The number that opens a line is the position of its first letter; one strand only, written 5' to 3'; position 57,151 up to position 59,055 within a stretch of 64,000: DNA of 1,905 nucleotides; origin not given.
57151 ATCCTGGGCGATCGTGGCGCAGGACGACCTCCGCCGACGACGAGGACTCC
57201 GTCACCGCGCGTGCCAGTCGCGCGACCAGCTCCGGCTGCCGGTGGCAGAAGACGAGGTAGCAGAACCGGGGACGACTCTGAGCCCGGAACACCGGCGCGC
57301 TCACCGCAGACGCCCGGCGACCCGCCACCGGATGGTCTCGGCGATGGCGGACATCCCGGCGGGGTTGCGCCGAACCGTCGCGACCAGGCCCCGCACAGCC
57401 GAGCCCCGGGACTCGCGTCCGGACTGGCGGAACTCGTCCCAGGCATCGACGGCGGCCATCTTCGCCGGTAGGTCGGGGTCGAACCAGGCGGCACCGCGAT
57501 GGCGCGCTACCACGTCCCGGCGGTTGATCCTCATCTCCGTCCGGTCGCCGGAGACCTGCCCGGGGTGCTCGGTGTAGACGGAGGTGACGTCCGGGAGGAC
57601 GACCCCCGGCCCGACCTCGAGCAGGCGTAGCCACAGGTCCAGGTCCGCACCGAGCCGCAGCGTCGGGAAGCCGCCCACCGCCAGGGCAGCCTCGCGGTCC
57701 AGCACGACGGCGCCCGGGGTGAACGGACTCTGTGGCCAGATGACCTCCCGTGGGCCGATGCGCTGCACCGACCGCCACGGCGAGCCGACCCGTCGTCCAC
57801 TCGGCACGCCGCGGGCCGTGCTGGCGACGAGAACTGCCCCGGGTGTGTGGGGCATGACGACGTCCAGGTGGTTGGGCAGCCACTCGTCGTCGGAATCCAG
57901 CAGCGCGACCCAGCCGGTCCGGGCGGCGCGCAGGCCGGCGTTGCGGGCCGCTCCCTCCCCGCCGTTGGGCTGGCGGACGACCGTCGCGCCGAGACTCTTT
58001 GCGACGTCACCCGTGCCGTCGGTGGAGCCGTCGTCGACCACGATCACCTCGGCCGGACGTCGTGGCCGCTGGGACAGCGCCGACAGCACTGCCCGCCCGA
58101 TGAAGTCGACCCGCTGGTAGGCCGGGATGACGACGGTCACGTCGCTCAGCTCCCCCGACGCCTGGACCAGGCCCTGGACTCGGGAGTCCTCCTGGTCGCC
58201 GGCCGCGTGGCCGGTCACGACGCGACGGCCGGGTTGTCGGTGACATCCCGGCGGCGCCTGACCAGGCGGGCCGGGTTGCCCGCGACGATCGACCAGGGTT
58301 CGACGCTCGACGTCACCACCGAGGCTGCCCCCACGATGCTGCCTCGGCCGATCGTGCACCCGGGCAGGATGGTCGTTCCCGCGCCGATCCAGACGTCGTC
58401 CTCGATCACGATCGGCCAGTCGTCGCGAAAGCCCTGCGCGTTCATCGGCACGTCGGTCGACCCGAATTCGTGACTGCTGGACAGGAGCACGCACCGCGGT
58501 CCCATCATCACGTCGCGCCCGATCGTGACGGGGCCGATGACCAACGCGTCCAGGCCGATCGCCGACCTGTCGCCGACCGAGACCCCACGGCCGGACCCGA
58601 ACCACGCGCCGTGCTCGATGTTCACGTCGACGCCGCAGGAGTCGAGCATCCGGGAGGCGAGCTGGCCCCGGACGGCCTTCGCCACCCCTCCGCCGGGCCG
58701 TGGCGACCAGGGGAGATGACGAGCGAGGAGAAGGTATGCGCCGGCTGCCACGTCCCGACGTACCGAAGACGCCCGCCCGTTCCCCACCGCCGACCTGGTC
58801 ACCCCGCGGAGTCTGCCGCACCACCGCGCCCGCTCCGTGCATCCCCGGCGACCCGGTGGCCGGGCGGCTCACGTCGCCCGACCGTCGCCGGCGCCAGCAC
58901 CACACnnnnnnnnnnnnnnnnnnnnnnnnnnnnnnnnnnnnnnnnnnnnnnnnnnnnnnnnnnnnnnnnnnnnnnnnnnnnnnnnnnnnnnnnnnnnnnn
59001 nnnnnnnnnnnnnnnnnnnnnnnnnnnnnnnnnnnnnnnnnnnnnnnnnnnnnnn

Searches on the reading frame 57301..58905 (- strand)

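Call 8: search_protein_families(library=pfam, proteins=[window:57301-58905:-], max_evalue=0.001)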
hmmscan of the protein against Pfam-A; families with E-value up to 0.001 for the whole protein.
window:57301-58905:- (534 aa): 3 families
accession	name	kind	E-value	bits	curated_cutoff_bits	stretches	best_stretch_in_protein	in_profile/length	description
PF00535.33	Glycos_transf_2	-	7.5e-28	98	23.3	1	257-353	1-102/168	Glycosyl transferase family 2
PF13641.12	Glyco_tranf_2_3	-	1.4e-12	48.5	27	1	256-448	3-214/230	Glycosyltransferase like family 2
PF10111.15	Glyco_tranf_2_2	-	7.4e-05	22.8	27.3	1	257-348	1-100/276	Glycosyltransferase like family 2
